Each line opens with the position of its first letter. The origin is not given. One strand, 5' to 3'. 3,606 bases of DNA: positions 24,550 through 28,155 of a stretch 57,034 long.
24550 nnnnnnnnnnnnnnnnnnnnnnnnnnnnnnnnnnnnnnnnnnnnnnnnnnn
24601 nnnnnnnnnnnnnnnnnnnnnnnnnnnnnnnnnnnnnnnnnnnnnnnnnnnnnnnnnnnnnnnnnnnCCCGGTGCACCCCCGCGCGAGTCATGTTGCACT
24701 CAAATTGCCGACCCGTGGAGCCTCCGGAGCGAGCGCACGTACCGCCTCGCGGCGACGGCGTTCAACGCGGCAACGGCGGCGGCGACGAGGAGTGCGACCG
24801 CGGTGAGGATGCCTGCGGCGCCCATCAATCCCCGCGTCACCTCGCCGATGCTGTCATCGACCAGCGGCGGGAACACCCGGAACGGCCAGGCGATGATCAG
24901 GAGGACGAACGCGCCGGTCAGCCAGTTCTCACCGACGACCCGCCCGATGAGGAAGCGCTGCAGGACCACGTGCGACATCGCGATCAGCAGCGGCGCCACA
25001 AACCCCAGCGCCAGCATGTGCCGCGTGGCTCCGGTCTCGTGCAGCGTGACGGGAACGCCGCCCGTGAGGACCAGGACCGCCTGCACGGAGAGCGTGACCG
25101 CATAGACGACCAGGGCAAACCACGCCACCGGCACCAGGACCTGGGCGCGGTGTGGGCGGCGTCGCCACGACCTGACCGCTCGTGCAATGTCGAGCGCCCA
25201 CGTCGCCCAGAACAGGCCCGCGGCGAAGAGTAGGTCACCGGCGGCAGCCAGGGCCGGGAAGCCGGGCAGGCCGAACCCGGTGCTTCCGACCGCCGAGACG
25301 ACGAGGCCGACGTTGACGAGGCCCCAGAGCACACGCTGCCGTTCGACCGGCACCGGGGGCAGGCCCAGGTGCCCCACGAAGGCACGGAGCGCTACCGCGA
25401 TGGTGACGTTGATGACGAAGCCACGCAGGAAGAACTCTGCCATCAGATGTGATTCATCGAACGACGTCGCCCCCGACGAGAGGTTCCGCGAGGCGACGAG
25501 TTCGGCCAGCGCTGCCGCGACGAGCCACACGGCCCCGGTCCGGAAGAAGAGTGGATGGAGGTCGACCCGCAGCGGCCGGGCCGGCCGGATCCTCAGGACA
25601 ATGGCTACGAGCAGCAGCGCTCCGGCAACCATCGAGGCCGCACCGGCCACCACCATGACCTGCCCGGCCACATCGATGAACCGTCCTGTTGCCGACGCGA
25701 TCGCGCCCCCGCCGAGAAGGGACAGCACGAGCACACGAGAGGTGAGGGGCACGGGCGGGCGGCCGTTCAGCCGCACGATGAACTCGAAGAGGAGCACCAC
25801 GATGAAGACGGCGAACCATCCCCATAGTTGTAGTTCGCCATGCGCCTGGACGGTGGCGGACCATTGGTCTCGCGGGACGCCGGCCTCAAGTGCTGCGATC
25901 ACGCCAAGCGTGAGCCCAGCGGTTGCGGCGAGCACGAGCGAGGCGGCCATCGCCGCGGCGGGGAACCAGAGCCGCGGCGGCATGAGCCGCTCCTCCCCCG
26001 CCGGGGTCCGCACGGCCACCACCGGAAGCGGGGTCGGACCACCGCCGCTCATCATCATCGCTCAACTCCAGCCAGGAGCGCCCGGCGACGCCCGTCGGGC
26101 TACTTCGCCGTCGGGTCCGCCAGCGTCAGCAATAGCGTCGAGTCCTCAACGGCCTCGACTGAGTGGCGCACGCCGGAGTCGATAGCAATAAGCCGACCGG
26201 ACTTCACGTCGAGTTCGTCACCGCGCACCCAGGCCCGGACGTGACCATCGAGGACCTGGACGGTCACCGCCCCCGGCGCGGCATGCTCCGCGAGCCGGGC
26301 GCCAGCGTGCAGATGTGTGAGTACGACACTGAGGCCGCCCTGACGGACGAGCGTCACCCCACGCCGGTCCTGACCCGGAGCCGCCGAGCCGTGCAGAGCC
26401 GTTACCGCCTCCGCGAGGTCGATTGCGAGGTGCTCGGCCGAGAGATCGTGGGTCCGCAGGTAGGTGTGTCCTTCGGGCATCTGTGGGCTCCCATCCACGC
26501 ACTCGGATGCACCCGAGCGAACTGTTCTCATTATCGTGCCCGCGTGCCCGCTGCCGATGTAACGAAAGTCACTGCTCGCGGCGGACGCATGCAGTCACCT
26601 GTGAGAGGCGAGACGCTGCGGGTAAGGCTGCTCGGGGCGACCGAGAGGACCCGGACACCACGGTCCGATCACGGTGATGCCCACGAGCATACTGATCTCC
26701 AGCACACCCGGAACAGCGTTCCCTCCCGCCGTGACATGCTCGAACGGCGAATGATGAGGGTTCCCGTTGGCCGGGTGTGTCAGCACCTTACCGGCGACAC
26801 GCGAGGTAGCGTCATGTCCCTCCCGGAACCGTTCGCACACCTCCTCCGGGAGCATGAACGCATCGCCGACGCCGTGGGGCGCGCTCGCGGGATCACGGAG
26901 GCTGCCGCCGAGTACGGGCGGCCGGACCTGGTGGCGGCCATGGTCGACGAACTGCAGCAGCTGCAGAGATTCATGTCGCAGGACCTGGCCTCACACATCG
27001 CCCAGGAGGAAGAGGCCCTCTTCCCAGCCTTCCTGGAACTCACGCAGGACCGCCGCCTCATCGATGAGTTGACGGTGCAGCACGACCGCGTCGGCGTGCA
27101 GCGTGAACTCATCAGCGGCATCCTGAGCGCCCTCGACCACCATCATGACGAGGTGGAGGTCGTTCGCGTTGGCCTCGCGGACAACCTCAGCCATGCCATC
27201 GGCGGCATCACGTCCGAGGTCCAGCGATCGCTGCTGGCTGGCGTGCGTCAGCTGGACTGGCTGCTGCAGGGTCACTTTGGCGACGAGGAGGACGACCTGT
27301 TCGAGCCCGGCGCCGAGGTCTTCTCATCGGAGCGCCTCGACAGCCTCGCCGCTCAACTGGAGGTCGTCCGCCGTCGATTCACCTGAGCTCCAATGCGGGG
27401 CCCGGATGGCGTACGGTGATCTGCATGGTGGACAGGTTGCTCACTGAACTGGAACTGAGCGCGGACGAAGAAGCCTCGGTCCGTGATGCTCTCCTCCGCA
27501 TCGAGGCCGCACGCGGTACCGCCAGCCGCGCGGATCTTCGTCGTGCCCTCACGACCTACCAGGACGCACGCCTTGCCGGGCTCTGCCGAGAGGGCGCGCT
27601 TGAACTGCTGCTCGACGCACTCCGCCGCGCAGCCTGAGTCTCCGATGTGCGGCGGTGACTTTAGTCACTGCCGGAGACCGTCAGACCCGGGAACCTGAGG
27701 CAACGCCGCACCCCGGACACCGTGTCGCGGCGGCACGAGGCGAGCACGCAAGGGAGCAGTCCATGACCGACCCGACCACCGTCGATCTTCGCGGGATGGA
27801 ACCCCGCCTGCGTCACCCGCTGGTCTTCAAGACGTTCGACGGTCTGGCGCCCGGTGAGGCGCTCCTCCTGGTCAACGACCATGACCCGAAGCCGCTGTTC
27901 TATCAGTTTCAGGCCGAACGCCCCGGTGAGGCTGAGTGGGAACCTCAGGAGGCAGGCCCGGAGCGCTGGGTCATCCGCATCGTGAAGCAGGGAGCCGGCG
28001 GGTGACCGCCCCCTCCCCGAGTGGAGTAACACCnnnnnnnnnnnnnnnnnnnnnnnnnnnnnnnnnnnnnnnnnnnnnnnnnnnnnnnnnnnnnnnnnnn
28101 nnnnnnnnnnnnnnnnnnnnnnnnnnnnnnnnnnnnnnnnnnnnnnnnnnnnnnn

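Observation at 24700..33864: Dense hemerythrin / DUF2249 / cupin / NnrS-like supercluster around a Cys-less Crp-Fnr regulator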

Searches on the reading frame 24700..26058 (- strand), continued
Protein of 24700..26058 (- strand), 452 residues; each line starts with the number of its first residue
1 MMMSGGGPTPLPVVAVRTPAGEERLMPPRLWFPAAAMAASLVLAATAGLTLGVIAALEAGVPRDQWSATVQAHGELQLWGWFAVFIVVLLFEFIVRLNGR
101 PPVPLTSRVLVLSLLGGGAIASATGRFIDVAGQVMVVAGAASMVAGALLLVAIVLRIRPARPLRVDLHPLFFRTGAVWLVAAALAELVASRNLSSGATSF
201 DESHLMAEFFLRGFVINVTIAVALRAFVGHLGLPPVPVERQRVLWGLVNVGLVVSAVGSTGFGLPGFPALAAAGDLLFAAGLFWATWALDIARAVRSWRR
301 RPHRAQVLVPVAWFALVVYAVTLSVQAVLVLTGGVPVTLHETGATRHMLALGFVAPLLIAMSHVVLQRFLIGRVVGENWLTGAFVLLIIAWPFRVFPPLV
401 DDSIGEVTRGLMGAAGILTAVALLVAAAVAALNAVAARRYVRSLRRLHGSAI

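Call 98: search_protein_families(library=ncbifam, proteins=[L074:9483-10661:-, L074:10645-11838:-], max_evalue=0.00001)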
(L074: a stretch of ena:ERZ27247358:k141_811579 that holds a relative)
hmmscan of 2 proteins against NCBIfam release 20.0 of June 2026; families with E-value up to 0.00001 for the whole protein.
L074:9483-10661:- (392 aa): 47 families (the best 25 are shown)
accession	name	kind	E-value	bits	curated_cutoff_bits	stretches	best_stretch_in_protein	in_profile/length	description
TIGR04053.2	TIGR04053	equivalog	2.5e-129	431.7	395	1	27-377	2-363/366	TIGR04053 family radical SAM/SPASM domain-containing protein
TIGR04545.1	rSAM_ahbD_hemeb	equivalog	1.4e-99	333.7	500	1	35-377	2-336/339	heme b synthase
TIGR04055.1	rSAM_NirJ2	equivalog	3.2e-59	201.1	500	1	35-378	2-324/326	putative heme d1 biosynthesis radical SAM protein NirJ2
TIGR04051.1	rSAM_NirJ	equivalog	1.5e-53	182.1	515.45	1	35-379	4-349/354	heme d1 biosynthesis radical SAM protein NirJ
TIGR04546.1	rSAM_ahbC_deAc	equivalog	4.3e-50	170.6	650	2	30-217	37-221/390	12,18-didecarboxysiroheme deacetylase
TIGR04054.1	rSAM_NirJ1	equivalog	6.6e-49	166.5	650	2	34-223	37-226/387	putative heme d1 biosynthesis radical SAM protein NirJ1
TIGR04347.1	pseudo_SAM_Halo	equivalog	7.7e-47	160.4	525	2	30-215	36-218/390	TIGR04347 family pseudo-SAM/SPASM protein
TIGR03962.1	mycofact_rSAM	equivalog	1.3e-41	143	265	2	30-238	9-217/339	mycofactocin radical SAM maturase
TIGR04303.1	GeoRSP_rSAM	equivalog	7.4e-39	134.2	400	2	31-201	3-169/325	GeoRSP system radical SAM/SPASM protein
NF050035.1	rSAM_WgK_link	exception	2.3e-32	112.4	650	2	28-225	4-200/367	radical SAM/SPASM peptide maturase WgkB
TIGR03913.1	rad_SAM_trio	equivalog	4.2e-32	111.1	591.75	1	23-376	8-352/477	GDL motif peptide-associated radical SAM/SPASM maturase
NF045574.1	sacti_mat_StsB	exception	1.1e-31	110.2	625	1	34-215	97-275/466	StsB family radical SAM/SPASM domain sactipeptide maturase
TIGR02109.1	PQQ_syn_pqqE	equivalog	4.1e-31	108.2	381.35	1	30-199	4-172/358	pyrroloquinoline quinone biosynthesis protein PqqE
TIGR04133.1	rSAM_w_lipo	hypoth_equivalog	1.8e-30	106.1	425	1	34-222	25-215/350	TIGR04133 family radical SAM/SPASM protein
TIGR04103.1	rSAM_nif11_3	equivalog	1.1e-29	103.2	725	1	35-361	7-327/412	nif11-class peptide radical SAM maturase 3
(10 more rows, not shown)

L074:10645-11838:- (397 aa): 64 families (the best 25 are shown)
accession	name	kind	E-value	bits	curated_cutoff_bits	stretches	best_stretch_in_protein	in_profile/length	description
TIGR04546.1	rSAM_ahbC_deAc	equivalog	5.2e-155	516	650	1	3-391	2-390/390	12,18-didecarboxysiroheme deacetylase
TIGR04054.1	rSAM_NirJ1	equivalog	6e-138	459.7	650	1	2-391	1-387/387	putative heme d1 biosynthesis radical SAM protein NirJ1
TIGR04347.1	pseudo_SAM_Halo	equivalog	6.6e-121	404.2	525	1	2-390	1-389/390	TIGR04347 family pseudo-SAM/SPASM protein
TIGR04051.1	rSAM_NirJ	equivalog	3.9e-118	394.4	515.45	1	39-391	1-353/354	heme d1 biosynthesis radical SAM protein NirJ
TIGR04545.1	rSAM_ahbD_hemeb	equivalog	5.1e-65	220.1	500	1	42-385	2-336/339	heme b synthase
TIGR04053.2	TIGR04053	equivalog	4.4e-60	203.9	395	1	38-385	5-363/366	TIGR04053 family radical SAM/SPASM domain-containing protein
TIGR04055.1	rSAM_NirJ2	equivalog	1.8e-53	182.2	500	1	41-385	1-323/326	putative heme d1 biosynthesis radical SAM protein NirJ2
TIGR03962.1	mycofact_rSAM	equivalog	1.2e-40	139.8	265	1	42-388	14-335/339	mycofactocin radical SAM maturase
TIGR04250.1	SCM_rSAM_ScmE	equivalog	1.1e-38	133.1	400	1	47-376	10-337/358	SynChlorMet cassette radical SAM/SPASM protein ScmE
TIGR04303.1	GeoRSP_rSAM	equivalog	2.2e-36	126.1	400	1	42-225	7-188/325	GeoRSP system radical SAM/SPASM protein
NF045574.1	sacti_mat_StsB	exception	2.1e-33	115.9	625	1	35-238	91-292/466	StsB family radical SAM/SPASM domain sactipeptide maturase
NF050035.1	rSAM_WgK_link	exception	2.7e-31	108.9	650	1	41-222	9-192/367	radical SAM/SPASM peptide maturase WgkB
TIGR04133.1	rSAM_w_lipo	hypoth_equivalog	1.3e-29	103.2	425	1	40-240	24-228/350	TIGR04133 family radical SAM/SPASM protein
TIGR03913.1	rad_SAM_trio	equivalog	4e-28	98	591.75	1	28-385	4-353/477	GDL motif peptide-associated radical SAM/SPASM maturase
TIGR04251.1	SCM_rSAM_ScmF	equivalog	7.1e-28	98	400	1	46-224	10-192/353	SynChlorMet cassette radical SAM/SPASM protein ScmF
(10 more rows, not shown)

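Call 100: find_encoding_contigs(protein=P0085, flank=6000, max_places=1)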
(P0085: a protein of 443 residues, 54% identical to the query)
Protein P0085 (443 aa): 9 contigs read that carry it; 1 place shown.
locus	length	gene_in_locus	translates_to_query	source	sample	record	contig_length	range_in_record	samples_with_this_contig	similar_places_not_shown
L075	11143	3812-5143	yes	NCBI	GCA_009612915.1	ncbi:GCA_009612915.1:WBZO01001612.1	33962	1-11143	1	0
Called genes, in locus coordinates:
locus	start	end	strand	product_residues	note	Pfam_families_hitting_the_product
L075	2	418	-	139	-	?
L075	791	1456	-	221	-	PF01325:Fe_dep_repress, PF02742:Fe_dep_repr_C, PF04023:FeoA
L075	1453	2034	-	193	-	PF02082:Rrf2, PF03444:WHD_HrcA (weak)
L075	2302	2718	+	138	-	PF02082:Rrf2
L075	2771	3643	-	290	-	PF00578:AhpC-TSA, PF08534:Redoxin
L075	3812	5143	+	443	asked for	-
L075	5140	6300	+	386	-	PF03704:BTAD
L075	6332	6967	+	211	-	PF02663:FmdE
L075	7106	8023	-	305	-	PF02628:COX15-CtaA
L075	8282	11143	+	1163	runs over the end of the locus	PF00384:Molybdopterin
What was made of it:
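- A DtxR-type iron repressor lies near a copy 1 homologue (call 100).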

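Call 101: find_encoding_contigs(protein=P0082, flank=6000, max_places=1)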
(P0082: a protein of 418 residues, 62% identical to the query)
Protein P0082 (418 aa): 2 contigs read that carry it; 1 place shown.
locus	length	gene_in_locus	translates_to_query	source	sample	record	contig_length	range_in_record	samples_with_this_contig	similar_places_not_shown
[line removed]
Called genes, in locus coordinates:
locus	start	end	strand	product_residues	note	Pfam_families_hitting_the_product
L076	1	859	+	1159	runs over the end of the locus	PF00384:Molybdopterin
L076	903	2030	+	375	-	PF13187:Fer4_9 (faint), PF12797:Fer4_2 (faint), PF12838:Fer4_7, PF13237:Fer4_10, PF13247:Fer4_11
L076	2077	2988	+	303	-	PF09459:EB_dh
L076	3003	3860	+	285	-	PF02613:Nitrate_red_del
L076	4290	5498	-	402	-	PF01590:GAF, PF13185:GAF_2, PF02518:HATPase_c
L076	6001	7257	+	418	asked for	-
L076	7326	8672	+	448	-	PF02812:ELFV_dehydrog_N, PF00208:ELFV_dehydrog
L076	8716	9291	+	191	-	PF01814:Hemerythrin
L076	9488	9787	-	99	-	-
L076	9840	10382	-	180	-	PF02082:Rrf2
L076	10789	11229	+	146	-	PF00578:AhpC-TSA (weak)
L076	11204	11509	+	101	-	PF00578:AhpC-TSA, PF08534:Redoxin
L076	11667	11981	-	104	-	PF03992:ABM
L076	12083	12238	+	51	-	-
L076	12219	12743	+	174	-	-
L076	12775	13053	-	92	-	-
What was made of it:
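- Others lie near Rrf2, hemerythrin, peroxiredoxin or a Nar-type molybdoenzyme (calls 100, 101). Copy 1 homologues sit beside AhpC/peroxiredoxin and iron regulators in L075 and L076 (calls 100, 101).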

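Call 102: find_encoding_contigs(protein=P0077, flank=6000, max_places=1)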
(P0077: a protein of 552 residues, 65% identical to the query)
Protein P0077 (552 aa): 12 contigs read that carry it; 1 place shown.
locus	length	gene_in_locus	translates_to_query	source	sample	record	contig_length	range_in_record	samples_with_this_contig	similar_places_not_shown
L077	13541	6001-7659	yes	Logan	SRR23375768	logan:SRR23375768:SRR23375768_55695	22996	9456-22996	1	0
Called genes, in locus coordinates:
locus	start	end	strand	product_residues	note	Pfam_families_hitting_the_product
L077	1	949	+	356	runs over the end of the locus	PF01497:Peripla_BP_2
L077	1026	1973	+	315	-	PF01032:FecCD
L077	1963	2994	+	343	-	PF01032:FecCD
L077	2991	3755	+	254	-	PF13555:AAA_29 (weak), PF00005:ABC_tran, PF02463:SMC_N (faint), PF13304:AAA_21 (weak)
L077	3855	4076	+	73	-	PF10006:DUF2249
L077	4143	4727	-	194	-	PF00174:Oxidored_molyb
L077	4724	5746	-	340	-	PF00296:Bac_luciferase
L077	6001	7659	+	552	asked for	PF10006:DUF2249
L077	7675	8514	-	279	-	PF00892:EamA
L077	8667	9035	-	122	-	PF07498:Rho_N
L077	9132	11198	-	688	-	PF21226:MalQ_N (faint), PF02446:Glyco_hydro_77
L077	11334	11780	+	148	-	PF04677:CwfJ_C_1 (weak), PF11969:DcpS_C, PF01230:HIT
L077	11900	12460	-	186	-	-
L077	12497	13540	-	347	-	?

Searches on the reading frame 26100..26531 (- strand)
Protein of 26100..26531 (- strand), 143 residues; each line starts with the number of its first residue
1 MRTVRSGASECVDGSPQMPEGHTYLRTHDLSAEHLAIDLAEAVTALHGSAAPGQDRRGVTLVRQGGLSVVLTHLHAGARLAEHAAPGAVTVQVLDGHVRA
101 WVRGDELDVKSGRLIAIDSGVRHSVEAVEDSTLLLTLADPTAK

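Call 3: search_protein_families(library=pfam, proteins=[window:26100-26531:-], max_evalue=0.01)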
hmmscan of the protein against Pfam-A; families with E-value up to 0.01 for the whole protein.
window:26100-26531:- (143 aa): 4 families
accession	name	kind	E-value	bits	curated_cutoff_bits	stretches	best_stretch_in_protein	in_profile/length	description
PF07883.17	Cupin_2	-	4.9e-08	33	27.2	1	71-134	2-65/70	Cupin domain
PF12973.13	Cupin_7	-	0.00034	20.8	27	1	52-136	18-99/105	ChrR Cupin-like domain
PF02311.25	AraC_binding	-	0.00085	19.5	21.1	1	77-130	13-66/135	AraC-like ligand binding domain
PF01957.25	NfeD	-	0.0068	17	29.1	0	90-134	11-54/57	NfeD-like C-terminal, partner-binding domain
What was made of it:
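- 26100..26480 (-): Small cupin (126 aa), 41 nt upstream of copy 1 and probably in one operon with it. Cupin_2 33 bits (call 3).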

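Call 4: search_protein_families(library=ncbifam, proteins=[window:26100-26531:-], max_evalue=0.01)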
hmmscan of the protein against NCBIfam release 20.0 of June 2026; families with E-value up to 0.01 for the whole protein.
window:26100-26531:- (143 aa): 0 families

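Call 66: search_solved_structures(query=window:26100-26480:-, max_evalue=1)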
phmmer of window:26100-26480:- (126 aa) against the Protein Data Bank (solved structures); distinct sequences matched with E-value up to 1: 8.
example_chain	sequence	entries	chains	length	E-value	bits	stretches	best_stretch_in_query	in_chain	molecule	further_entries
5j4g_A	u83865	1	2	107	7.6e-09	38.9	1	58-121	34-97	Uncharacterized protein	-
5j4f_A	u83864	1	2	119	1.2e-08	38.3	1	58-121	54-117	Uncharacterized protein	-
3fjs_A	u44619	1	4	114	2.9e-07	33.8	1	42-120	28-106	uncharacterized protein with RmlC-like cupin fold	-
1yhf_A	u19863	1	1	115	1.3e-06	31.7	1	41-124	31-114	hypothetical protein SPy1581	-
3rns_A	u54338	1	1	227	2.3e-06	30.9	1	43-118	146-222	Cupin 2 conserved barrel domain protein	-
9ug7_A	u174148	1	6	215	0.072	16.4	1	26-118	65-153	Cupin type-2 domain-containing protein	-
2q30_A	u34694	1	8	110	0.31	14.3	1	49-123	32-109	Uncharacterized protein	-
4e2g_A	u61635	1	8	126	0.57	13.5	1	57-123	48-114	Cupin 2 conserved barrel domain protein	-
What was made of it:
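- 26100..26480 (-): Closest solved relatives are uncharacterised cupins 5j4g/5j4f (call 66).
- On Cupin_2 (PF07883): Solved cupins match at E 8e-9 (call 66).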

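Call 98: search_protein_families(library=ncbifam, proteins=[window:26100-26480:-], max_evalue=0.00001)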
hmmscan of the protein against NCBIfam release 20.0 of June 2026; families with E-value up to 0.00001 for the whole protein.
window:26100-26480:- (126 aa): 0 families

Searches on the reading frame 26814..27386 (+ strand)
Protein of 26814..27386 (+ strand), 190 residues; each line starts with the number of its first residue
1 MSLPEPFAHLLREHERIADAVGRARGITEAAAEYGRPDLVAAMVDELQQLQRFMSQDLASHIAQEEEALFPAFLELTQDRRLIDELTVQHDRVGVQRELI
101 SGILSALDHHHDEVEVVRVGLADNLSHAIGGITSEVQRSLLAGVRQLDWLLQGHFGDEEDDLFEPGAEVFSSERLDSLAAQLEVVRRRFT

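Call 3: search_protein_families(library=pfam, proteins=[window:26814-27386:+], max_evalue=0.01)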
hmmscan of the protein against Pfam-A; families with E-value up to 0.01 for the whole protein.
window:26814-27386:+ (190 aa): 2 families
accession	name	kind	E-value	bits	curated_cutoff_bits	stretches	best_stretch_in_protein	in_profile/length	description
PF01814.28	Hemerythrin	-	1.9e-11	45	25.3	1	7-117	3-102/127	Hemerythrin HHE cation binding domain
PF02092.22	tRNA_synt_2f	-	0.0012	18.3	29.2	1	17-84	363-430/536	Glycyl-tRNA synthetase beta subunit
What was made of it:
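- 26814..27386 (+): Hemerythrin-like di-iron protein 1 (190 aa). Pfam Hemerythrin 45 bits (call 3).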

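Call 4: search_protein_families(library=ncbifam, proteins=[window:26814-27386:+], max_evalue=0.01)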
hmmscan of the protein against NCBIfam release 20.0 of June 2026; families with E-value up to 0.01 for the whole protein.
window:26814-27386:+ (190 aa): 5 families
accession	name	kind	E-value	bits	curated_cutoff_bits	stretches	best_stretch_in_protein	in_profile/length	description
NF053874.1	persist_PA2171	equivalog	4e-06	26.7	190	1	144-188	102-146/157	PA2171 family ribosome-binding persister protein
TIGR03652.1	FeS_repair_RIC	equivalog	0.00012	21.9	204.7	1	45-96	109-166/216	iron-sulfur cluster repair di-iron protein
NF041614.1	FeSrepair_DnrN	equivalog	0.00064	20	300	1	6-74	90-155/157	iron-sulfur cluster repair protein DnrN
NF011499.0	PRK14908.1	equivalog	0.0013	17.2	1244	1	26-86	693-752/998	glycine--tRNA ligase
NF008221.0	PRK10992.1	equivalog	0.0041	16.6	254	0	37-101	109-171/220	iron-sulfur cluster repair protein YtfE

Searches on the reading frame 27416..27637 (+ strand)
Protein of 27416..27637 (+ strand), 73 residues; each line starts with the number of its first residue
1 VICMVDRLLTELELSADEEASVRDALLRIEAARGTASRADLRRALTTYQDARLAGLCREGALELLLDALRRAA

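Call 3: search_protein_families(library=pfam, proteins=[window:27416-27637:+], max_evalue=0.01)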
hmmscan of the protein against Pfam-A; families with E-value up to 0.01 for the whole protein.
window:27416-27637:+ (73 aa): 0 families

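Call 4: search_protein_families(library=ncbifam, proteins=[window:27416-27637:+], max_evalue=0.01)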
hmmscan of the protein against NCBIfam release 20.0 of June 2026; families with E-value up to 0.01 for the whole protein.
window:27416-27637:+ (73 aa): 0 families

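Call 6: search_protein_families(library=pfam, proteins=[window:27416-27637:+], max_evalue=10)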
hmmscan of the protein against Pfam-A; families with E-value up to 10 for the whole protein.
window:27416-27637:+ (73 aa): 1 family
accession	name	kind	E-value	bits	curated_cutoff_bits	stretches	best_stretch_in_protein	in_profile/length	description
PF24751.1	DUF7696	-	0.043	14.3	27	1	20-52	23-55/55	Family of unknown function (DUF7696)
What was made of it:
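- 27416..27637 (+): Conserved 73-aa helical protein of unknown family. No Pfam hit (calls 3, 6).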

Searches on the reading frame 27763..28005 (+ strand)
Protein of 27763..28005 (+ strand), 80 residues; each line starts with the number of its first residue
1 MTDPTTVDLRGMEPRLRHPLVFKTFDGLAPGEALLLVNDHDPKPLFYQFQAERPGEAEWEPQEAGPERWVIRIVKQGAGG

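Call 3: search_protein_families(library=pfam, proteins=[window:27763-28005:+], max_evalue=0.01)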
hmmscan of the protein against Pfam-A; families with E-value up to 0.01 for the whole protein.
window:27763-28005:+ (80 aa): 1 family
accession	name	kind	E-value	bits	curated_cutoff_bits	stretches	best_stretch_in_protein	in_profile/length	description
PF10006.14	DUF2249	-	4.9e-29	100.4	29.5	1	6-75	1-70/70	Uncharacterized conserved protein (DUF2249)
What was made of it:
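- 27763..28005 (+): DUF2249 protein (80 aa), 28 nt upstream of hemerythrin 2. Pfam DUF2249 100 bits (call 3).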

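Call 4: search_protein_families(library=ncbifam, proteins=[window:27763-28005:+], max_evalue=0.01)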
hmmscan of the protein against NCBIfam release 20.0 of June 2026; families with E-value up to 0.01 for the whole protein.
window:27763-28005:+ (80 aa): 0 families

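Call 65: search_solved_structures(query=window:27763-28005:+, max_evalue=1)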
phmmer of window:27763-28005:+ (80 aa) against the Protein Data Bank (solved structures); distinct sequences matched with E-value up to 1: 2.
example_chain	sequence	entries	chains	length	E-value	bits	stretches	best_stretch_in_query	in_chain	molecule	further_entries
1dcj_A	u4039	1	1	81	0.063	16.7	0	7-41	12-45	YHHP PROTEIN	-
3lvj_C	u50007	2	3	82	0.068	16.6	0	7-41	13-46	Sulfurtransferase tusA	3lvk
